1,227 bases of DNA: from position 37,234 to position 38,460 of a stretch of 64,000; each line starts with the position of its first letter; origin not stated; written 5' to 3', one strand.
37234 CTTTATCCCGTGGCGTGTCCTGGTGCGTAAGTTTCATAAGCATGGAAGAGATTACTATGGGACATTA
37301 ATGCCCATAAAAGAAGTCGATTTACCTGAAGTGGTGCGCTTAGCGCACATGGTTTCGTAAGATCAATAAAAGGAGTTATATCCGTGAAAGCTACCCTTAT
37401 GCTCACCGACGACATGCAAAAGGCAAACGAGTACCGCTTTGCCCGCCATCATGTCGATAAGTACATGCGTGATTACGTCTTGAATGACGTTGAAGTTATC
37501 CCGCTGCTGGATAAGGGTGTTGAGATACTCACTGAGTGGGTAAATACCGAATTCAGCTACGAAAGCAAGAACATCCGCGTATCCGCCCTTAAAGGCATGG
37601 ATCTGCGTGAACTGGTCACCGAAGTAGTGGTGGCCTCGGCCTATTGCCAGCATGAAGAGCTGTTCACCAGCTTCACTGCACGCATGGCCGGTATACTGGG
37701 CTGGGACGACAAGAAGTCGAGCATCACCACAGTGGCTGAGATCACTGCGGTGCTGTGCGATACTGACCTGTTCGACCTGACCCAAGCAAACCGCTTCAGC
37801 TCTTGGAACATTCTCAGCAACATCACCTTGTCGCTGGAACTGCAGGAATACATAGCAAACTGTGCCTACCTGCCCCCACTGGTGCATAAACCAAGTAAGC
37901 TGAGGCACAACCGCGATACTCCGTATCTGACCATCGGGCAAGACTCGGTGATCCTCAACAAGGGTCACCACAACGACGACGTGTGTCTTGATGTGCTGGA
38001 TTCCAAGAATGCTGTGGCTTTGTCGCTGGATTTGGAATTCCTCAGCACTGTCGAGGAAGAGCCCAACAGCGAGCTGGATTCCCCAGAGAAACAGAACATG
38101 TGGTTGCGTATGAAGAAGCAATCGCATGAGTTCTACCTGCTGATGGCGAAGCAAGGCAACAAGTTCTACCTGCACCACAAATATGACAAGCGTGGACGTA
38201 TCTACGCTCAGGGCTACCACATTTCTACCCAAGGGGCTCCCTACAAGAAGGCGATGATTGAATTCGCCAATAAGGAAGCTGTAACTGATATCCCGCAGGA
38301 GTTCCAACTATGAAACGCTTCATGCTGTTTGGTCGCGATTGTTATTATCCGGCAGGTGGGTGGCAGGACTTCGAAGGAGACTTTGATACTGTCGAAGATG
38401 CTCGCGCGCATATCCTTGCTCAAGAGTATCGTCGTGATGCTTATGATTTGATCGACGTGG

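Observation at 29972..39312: About 18 hypervariable small early genes sharing one C-terminal docking-like motif (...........)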

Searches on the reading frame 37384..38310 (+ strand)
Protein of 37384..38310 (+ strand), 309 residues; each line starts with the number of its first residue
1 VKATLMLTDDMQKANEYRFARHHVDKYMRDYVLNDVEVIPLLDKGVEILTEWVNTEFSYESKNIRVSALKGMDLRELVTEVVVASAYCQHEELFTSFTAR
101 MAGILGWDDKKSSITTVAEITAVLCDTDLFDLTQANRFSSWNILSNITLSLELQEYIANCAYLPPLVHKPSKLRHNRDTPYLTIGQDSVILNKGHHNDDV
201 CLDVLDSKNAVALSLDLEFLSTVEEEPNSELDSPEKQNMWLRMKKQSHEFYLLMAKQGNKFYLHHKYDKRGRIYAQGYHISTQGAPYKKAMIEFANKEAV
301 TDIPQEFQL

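Call 87: find_related_loci(query=window:37384-38310:+, collection=viral_contigs, flank=9000)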
Query window:37384-38310:+ (309 aa) in viral_contigs; peptide patterns used: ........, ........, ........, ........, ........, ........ (x = any residue, [..] = any of these).
12 stretches matched a pattern; 7 encode a relative of the query (tblastn E <= 1e-3); 7 distinct loci.
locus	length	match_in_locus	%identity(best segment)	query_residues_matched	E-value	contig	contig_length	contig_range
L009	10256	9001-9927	87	1-309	0e+0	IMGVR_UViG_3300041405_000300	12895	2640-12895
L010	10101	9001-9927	87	1-309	0e+0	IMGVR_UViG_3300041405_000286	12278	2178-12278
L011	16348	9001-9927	87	1-309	0e+0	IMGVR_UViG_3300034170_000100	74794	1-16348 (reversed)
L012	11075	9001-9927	87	1-309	0e+0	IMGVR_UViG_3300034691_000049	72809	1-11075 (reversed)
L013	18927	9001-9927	85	1-309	0e+0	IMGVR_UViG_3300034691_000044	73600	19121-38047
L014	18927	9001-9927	87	1-309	0e+0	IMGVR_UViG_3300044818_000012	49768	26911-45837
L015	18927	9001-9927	85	1-309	0e+0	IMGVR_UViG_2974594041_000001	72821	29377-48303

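Call 94: search_dna_similar(query=window:37384-38310:+, collection=phages, mode=protein, max_rows=45, rows=spread)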
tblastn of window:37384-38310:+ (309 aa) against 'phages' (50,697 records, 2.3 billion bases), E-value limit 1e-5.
Records with a match: 469; places in all: 470; records where one place covers at least 80% of the query: 182.
Best place of each record, by identity: 80-90% 2; 60-80% 4; <60% 463.
By first word of the organism name: Vibrio 107; Pseudomonas 101; Escherichia 69; Klebsiella 29; Erwinia 21; Achromobacter 17; Rhizobium 16; Pectobacterium 14; Salmonella 11; Stenotrophomonas 10; and 22 more.
By host as written in the record: - 80; Pseudomonas aeruginosa 39; Escherichia coli 29; Vibrio breoganii 15; Klebsiella pneumoniae 14; Pseudomonas aeruginosa ATCC 27853 12; Achromobacter xylosoxidans I2BC 12; Pseudomonas aeruginosa PAO1 11; and 123 more.
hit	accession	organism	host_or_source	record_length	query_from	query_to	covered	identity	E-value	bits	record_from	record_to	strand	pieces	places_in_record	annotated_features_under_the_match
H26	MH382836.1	Pseudomonas phage phCDa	Pseudomonas fluorescens CS1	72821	1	309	100%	85.4%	0e+0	569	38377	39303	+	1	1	RNA polymerase small subunit | hypothetical protein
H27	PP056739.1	Pseudomonas phage Ka3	Pseudomonas aeruginosa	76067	1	309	100%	53.4%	2e-108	351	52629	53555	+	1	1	RNA polymerase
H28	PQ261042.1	Pseudomonas phage Minga_mokiny_4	Pseudomonas aeruginosa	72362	1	309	100%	52.4%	4e-112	362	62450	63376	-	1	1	N4-like RNA polymerase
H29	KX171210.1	Pseudomonas phage vB_Pae1396P-5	Pseudomonas sp.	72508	1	309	100%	52.1%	3e-112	362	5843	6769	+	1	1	RNA polymerase small subunit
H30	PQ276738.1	Pseudomonas phage BWKH3_R8_1A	Pseudomonas aeruginosa BWKH003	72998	1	309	100%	52.1%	5e-112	362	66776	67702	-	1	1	N4-like RNA polymerase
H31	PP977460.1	Pseudomonas phage vB_PaeP_4024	Pseudomonas aeruginosa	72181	1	309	100%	52.1%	6e-112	361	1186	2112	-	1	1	record has no annotation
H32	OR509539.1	Pseudomonas phage PASB7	Pseudomonas aeruginosa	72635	1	309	100%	52.1%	8e-112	361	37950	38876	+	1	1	RNA polymerase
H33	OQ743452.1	Pseudomonas phage PaVOB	Pseudomonas aeruginosa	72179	1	309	100%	51.8%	2e-111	360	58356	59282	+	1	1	none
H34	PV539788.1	Pseudomonas phage phPLST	Pseudomonas aeruginosa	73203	1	309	100%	51.1%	3e-110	356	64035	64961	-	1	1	putative RNA polymerase subunit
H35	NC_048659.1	Pectobacterium phage phiA41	Pectobacterium wasabiae SCC3193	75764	10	308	97%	45.6%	5e-83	278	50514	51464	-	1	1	hypothetical protein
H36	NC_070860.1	Pectobacterium phage Possum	Pectobacterium atrosepticum F41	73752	10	309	97%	44.8%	2e-81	274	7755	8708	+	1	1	RNA polymerase small subunit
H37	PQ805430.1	Escherichia phage EK8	Escherichia coli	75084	1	308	100%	43.1%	5e-80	270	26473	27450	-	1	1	RNA polymerase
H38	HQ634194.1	Vibrio phage VBP47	Vibrio parahaemolyticus RIMD2210633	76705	10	300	94%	34.9%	1e-46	173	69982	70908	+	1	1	hypothetical protein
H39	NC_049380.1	Vibrio phage JSF3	Vibrio cholerae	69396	6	305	97%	32.5%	7e-37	145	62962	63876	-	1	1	RNA polymerase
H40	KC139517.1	Salmonella phage FSL SP-058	Salmonella enterica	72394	16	300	92%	33.7%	1e-44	167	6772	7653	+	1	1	RNA polymerase subunit | hypothetical protein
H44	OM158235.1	Stenotrophomonas phage C121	Stenotrophomonas maltophilia YCR3A-1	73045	101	302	65%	32.4%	3e-23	105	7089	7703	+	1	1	RNA polymerase, single-subunit | hypothetical protein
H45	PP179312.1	Pseudomonas phage Arace01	Pseudomonas syringae 19B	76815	110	300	62%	33.6%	3e-26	114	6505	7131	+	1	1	RNA polymerase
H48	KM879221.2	Delftia phage RG-2014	Delftia tsuruhatensis ARB-1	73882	149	300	49%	40.1%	2e-23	106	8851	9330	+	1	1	RNA polymerase I subunit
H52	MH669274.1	Escherichia phage PD38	Escherichia coli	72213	149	302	50%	38.8%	4e-22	102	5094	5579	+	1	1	RNA polymerase RNAP1 subunit B | hypothetical protein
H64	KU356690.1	Pseudomonas phage ZC03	Pseudomonas aeruginosa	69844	154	294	46%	31.5%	2e-16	86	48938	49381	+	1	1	hypothetical protein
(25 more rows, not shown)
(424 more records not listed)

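Call 95: get_annotated_region(hit=H27, flank=10000)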
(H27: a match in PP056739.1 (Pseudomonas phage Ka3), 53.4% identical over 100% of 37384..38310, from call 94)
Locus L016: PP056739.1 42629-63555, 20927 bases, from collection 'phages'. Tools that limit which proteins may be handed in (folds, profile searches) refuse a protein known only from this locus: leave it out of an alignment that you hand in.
description: Pseudomonas phage Ka3, complete genome.
organism: Pseudomonas phage Ka3 (NCBI taxid 3110778)
taxonomy: Viruses; Duplodnaviria; Heunggongvirae; Uroviricota; Caudoviricetes; Schitoviridae; Migulavirinae; Luzseptimavirus
host: Pseudomonas aeruginosa; source: Kazan waste water; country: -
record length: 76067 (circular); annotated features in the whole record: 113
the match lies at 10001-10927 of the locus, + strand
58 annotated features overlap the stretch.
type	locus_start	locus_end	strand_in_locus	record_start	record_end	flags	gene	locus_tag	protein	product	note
CDS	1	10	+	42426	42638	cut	-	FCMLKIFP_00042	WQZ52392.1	hypothetical protein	-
CDS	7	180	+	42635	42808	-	-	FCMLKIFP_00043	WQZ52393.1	hypothetical protein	-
CDS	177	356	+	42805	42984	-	-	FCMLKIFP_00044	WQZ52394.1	hypothetical protein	-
CDS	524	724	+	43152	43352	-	-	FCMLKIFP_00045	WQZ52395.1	hypothetical protein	-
CDS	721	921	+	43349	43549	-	-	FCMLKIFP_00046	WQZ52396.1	hypothetical protein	-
CDS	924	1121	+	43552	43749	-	-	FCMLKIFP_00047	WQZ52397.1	hypothetical protein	-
CDS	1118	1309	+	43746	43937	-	-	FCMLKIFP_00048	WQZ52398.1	hypothetical protein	-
CDS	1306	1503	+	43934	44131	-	-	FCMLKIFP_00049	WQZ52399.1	hypothetical protein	-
CDS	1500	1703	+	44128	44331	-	-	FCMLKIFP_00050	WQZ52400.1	hypothetical protein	-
CDS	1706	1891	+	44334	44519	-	-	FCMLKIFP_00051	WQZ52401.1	hypothetical protein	-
CDS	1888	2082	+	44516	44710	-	-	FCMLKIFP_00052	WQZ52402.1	hypothetical protein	-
CDS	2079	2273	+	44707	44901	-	-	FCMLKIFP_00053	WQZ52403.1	hypothetical protein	-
CDS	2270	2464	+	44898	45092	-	-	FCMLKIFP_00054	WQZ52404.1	hypothetical protein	-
CDS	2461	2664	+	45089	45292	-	-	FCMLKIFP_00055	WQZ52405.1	hypothetical protein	-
CDS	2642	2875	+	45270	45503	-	-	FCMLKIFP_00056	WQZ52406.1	hypothetical protein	-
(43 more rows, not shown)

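Call 96: get_annotated_region(hit=H35, flank=10000)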
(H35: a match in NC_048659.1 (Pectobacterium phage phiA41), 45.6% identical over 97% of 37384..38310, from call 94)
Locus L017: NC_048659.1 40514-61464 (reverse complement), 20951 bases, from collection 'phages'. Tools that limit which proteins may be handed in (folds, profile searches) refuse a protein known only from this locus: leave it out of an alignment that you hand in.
description: Pectobacterium phage phiA41, complete genome.
organism: Pectobacterium phage phiA41 (NCBI taxid 1965354)
taxonomy: Viruses; Duplodnaviria; Heunggongvirae; Uroviricota; Caudoviricetes; Schitoviridae; Cbunavirus; Cbunavirus A41
host: Pectobacterium wasabiae SCC3193; source: soil; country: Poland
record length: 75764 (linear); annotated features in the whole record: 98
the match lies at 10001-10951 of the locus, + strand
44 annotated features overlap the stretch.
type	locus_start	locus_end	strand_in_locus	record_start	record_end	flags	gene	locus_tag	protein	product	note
CDS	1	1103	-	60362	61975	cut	-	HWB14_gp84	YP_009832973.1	terminase-like family protein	-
CDS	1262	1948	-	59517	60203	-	-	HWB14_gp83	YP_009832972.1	hypothetical protein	putative n4 gp69-like protein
CDS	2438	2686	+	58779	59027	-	-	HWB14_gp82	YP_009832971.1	membrane protein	-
CDS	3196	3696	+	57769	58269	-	-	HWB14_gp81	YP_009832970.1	hypothetical protein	-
CDS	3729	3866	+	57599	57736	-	-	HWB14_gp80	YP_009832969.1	hypothetical protein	-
CDS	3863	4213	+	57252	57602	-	-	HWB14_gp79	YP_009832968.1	hypothetical protein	-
CDS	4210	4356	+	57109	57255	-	-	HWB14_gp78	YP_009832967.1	hypothetical protein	-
CDS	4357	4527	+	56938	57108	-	-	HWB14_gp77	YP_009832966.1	membrane protein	-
CDS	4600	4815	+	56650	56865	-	-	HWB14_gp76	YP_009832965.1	hypothetical protein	-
CDS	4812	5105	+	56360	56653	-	-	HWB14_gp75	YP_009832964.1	hypothetical protein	-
CDS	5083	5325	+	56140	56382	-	-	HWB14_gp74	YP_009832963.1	hypothetical protein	-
CDS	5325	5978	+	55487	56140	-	-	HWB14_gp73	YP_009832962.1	hypothetical protein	-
CDS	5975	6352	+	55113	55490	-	-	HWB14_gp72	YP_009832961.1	hypothetical protein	-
CDS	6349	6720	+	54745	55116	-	-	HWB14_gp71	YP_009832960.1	hypothetical protein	putative bbp37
CDS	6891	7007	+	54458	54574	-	-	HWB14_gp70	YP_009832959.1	hypothetical protein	-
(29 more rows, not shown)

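Call 97: get_annotated_region(hit=H37, flank=10000)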
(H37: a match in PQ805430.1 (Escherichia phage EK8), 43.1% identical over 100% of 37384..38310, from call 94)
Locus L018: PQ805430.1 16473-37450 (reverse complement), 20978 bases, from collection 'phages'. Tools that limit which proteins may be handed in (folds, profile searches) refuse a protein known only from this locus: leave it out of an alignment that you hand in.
description: Escherichia phage EK8, complete genome.
organism: Escherichia phage EK8 (NCBI taxid 3389964)
taxonomy: Viruses; Duplodnaviria; Heunggongvirae; Uroviricota; Caudoviricetes; Schitoviridae; Cbunavirus
host: Escherichia coli; source: hospital wastewater; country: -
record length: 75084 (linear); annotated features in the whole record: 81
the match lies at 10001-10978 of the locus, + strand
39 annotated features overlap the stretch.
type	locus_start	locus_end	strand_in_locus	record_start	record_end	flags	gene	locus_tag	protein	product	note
CDS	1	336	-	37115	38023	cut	-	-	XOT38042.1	virion structural protein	-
CDS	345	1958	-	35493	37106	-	-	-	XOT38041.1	terminase large subunit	-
CDS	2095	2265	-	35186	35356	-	-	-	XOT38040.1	hypothetical protein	-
CDS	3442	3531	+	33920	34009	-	-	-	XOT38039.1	hypothetical protein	terminase small subunit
CDS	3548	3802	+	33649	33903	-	-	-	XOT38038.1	hypothetical protein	-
CDS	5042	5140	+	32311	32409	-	-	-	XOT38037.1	hypothetical protein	-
CDS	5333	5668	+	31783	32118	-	-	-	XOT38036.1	hypothetical protein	-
CDS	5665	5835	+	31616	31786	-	-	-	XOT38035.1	hypothetical protein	-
CDS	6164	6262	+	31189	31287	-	-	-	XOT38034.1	hypothetical protein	-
CDS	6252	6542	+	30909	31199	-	-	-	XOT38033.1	hypothetical protein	-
CDS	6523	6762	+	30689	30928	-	-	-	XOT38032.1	hypothetical protein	-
CDS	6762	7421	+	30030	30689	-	-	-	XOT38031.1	hypothetical protein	-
CDS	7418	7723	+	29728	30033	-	-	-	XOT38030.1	hypothetical protein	-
CDS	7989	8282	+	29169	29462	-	-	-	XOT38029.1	hypothetical protein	-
CDS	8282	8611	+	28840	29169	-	-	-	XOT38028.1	hypothetical protein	-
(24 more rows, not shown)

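Call 98: get_annotated_region(hit=H45, flank=10000)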
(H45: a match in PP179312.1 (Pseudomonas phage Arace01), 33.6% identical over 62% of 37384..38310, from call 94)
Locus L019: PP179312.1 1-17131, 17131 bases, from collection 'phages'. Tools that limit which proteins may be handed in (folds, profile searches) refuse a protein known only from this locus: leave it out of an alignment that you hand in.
description: Pseudomonas phage Arace01, complete genome.
organism: Pseudomonas phage Arace01 (NCBI taxid 3138526)
taxonomy: Viruses
host: Pseudomonas syringae 19B; source: apricot soil; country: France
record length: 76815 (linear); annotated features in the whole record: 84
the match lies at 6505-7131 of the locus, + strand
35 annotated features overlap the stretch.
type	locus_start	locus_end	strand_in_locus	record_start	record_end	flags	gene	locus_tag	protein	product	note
CDS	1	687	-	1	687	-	-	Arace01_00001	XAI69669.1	small terminase subunit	[Klebsiella phage KP8]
CDS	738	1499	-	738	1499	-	-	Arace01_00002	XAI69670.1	hypothetical protein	-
CDS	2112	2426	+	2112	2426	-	-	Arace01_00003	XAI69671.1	hypothetical protein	-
CDS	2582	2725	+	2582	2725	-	-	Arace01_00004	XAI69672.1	hypothetical protein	-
CDS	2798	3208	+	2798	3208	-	-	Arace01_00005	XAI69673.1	putative RNAP1 subunit A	[Erwinia phage phiEaP-8]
CDS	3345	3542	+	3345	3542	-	-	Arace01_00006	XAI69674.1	hypothetical protein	-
CDS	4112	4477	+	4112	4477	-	-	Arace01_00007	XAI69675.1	putative DNA processing chain A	[Klebsiella phage KP8]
CDS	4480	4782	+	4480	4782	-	-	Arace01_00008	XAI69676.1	DNA processing protein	[Pseudomonas phage Zuri]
CDS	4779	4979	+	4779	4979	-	-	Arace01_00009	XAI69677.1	hypothetical protein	-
CDS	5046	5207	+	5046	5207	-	-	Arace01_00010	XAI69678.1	hypothetical protein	-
CDS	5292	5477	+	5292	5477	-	-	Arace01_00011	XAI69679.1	hypothetical protein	-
CDS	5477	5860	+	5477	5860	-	-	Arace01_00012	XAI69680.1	ADP-ribosylglycohydrolase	[Klebsiella phage KP8]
CDS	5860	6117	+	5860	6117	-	-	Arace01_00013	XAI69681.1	hypothetical protein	-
CDS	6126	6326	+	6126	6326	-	-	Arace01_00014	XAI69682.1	hypothetical protein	-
CDS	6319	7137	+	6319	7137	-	-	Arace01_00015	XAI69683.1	RNA polymerase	[Pseudomonas phage Zuri]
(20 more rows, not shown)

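Call 99: get_annotated_region(hit=H44, flank=9000)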
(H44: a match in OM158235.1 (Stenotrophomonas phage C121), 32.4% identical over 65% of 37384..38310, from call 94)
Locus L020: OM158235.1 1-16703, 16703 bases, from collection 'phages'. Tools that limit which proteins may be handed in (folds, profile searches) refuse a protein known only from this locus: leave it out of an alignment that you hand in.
description: Stenotrophomonas phage C121, complete genome.
organism: Stenotrophomonas phage C121 (NCBI taxid 2914029)
taxonomy: Viruses; Duplodnaviria; Heunggongvirae; Uroviricota; Caudoviricetes; Schitoviridae; Cavevirus; Cavevirus C121
host: Stenotrophomonas maltophilia YCR3A-1; source: cave sediment; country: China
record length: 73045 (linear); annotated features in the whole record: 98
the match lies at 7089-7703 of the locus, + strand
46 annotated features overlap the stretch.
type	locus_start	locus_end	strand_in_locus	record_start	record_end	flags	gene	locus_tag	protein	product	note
CDS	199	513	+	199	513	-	-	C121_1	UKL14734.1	putative secreted protein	-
CDS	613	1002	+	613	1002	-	-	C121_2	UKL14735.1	hypothetical protein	-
CDS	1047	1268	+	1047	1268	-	-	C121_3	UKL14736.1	hypothetical protein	-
CDS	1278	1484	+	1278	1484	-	-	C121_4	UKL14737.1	hypothetical protein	hypothetical protein G646_gp062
CDS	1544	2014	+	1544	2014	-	-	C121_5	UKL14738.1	DprA-like DNA processing chain A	-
CDS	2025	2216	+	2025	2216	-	-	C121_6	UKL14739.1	hypothetical protein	hypothetical protein CPT_Philippe_005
CDS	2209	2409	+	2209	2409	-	-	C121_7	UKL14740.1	hypothetical protein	-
CDS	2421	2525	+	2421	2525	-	-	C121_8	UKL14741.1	hypothetical protein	-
CDS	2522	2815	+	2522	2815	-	-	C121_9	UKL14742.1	hypothetical protein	-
CDS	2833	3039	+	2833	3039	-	-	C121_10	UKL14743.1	putative membrane protein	-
CDS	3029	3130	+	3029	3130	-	-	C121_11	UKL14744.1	hypothetical protein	-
CDS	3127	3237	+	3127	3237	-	-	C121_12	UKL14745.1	hypothetical protein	-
CDS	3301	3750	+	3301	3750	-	-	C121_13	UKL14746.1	ssDNA-binding protein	-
CDS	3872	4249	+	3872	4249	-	-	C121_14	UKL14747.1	hypothetical protein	hypothetical protein CPT_Philippe_015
CDS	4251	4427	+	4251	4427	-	-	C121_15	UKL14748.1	hypothetical protein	-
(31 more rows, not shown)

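Call 100: get_annotated_region(hit=H48, flank=9000)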
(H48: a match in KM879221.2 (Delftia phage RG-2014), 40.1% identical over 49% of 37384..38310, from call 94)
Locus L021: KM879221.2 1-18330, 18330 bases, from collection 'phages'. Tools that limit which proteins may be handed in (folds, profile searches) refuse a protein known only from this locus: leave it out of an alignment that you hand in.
description: Delftia phage RG-2014, complete genome.
organism: Delftia phage RG-2014 (NCBI taxid 1563661)
taxonomy: Viruses; Duplodnaviria; Heunggongvirae; Uroviricota; Caudoviricetes; Schitoviridae; Dendoorenvirus; Dendoorenvirus RG2014
host: Delftia tsuruhatensis ARB-1; source: -; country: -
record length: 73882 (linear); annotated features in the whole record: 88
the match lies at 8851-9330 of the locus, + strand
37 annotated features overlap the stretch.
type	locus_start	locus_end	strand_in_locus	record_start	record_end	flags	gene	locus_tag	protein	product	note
CDS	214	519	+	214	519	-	-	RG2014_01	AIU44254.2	hypothetical protein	-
CDS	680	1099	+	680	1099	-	-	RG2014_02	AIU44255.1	hypothetical protein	-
CDS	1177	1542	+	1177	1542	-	-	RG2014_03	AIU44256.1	hypothetical protein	-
CDS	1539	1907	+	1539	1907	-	-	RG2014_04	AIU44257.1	hypothetical protein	-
CDS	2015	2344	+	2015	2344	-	-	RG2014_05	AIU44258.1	hypothetical protein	-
CDS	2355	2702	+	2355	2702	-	-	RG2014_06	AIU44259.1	hypothetical protein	-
CDS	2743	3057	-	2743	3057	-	-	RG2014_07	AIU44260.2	hypothetical protein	-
CDS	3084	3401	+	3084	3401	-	-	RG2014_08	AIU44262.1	hypothetical protein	-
CDS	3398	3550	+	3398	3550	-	-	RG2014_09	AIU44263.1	hypothetical protein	-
CDS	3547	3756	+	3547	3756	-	-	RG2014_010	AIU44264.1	hypothetical protein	-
CDS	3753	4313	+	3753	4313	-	-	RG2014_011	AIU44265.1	hypothetical protein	-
CDS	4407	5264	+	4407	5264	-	-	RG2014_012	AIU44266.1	hypothetical protein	-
CDS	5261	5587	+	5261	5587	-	-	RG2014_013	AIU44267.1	hypothetical protein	-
CDS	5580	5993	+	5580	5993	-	-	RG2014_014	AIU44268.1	hypothetical protein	-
CDS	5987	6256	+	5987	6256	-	-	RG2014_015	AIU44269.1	hypothetical protein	-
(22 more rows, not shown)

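Call 101: get_annotated_region(hit=H52, flank=9000)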
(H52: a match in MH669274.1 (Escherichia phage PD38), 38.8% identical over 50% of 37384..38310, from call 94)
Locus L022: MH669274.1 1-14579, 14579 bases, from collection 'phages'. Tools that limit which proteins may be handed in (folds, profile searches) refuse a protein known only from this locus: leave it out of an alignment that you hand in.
description: Escherichia phage PD38, complete genome.
organism: Escherichia phage PD38 (NCBI taxid 2316016)
taxonomy: Viruses; Duplodnaviria; Heunggongvirae; Uroviricota; Caudoviricetes; Schitoviridae; Enquatrovirinae; Gamaleyavirus; Gamaleyavirus Bp4
host: Escherichia coli; source: -; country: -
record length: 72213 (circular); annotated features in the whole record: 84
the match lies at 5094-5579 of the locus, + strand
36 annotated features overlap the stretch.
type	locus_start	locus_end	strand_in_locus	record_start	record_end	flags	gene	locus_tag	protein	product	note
CDS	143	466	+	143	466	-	-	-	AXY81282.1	hypothetical protein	-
CDS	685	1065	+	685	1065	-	-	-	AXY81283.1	RNA polymerase RNAP1 subunit A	-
CDS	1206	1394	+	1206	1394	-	-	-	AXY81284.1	hypothetical protein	-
CDS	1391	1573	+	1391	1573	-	-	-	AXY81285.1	hypothetical protein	-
CDS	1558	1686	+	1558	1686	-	-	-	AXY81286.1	hypothetical protein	-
CDS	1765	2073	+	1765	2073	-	-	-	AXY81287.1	hypothetical protein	hypothetical protein EpBp4_0091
CDS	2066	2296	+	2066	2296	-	-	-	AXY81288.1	hypothetical protein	-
CDS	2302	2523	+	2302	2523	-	-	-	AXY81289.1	hypothetical protein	hypothetical protein ECBP1_0010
CDS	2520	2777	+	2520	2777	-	-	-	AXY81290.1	hypothetical protein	-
CDS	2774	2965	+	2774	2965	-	-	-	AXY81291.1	hypothetical protein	-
CDS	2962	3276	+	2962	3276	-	-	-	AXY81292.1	hypothetical protein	hypothetical protein EpBp4_0086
CDS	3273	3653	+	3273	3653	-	-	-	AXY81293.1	hypothetical protein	hypothetical protein EpBp4_0085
CDS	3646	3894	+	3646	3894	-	-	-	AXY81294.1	hypothetical protein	-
CDS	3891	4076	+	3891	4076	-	-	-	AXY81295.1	hypothetical protein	hypothetical protein St11Ph5_00018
CDS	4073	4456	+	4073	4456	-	-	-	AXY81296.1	hypothetical protein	hypothetical protein EpBp4_0082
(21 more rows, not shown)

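Call 102: get_annotated_region(hit=H64, flank=9000)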
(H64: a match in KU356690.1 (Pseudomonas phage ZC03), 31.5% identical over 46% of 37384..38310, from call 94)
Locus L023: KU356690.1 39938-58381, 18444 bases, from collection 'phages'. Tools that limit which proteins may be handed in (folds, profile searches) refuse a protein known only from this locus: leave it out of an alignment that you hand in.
description: Pseudomonas phage ZC03, complete genome.
organism: Pseudomonas phage ZC03 (NCBI taxid 1622115)
taxonomy: Viruses; Duplodnaviria; Heunggongvirae; Uroviricota; Caudoviricetes; Schitoviridae; Zicotriavirus; Zicotriavirus ZC03
host: Pseudomonas aeruginosa; source: Composting; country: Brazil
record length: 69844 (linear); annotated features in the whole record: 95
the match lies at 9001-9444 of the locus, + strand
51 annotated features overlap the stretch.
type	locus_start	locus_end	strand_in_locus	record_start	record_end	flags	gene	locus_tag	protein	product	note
CDS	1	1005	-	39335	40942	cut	-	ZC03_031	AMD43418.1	hypothetical protein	-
CDS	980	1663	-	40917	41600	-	-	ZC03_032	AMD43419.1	hypothetical protein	-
CDS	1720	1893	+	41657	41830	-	-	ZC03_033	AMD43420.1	hypothetical protein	-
tRNA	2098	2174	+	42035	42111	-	-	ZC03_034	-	tRNA-Arg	-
tRNA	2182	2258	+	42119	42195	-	-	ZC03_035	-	tRNA-Met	-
tRNA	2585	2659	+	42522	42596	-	-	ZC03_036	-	tRNA-Asn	-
tRNA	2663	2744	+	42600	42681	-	-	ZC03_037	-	tRNA-Pro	-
tRNA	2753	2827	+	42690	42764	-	-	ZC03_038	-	tRNA-Pro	-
tRNA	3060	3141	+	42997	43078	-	-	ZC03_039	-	tRNA-Arg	-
tRNA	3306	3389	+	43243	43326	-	-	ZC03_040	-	tRNA-Leu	-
tRNA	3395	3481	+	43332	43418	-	-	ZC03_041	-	tRNA-Ser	-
tRNA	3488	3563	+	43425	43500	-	-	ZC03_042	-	tRNA-Thr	-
tRNA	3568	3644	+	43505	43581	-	-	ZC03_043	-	tRNA-Leu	-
CDS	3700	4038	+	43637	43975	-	-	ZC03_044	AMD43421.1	hypothetical protein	-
CDS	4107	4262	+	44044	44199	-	-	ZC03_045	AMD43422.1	hypothetical protein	-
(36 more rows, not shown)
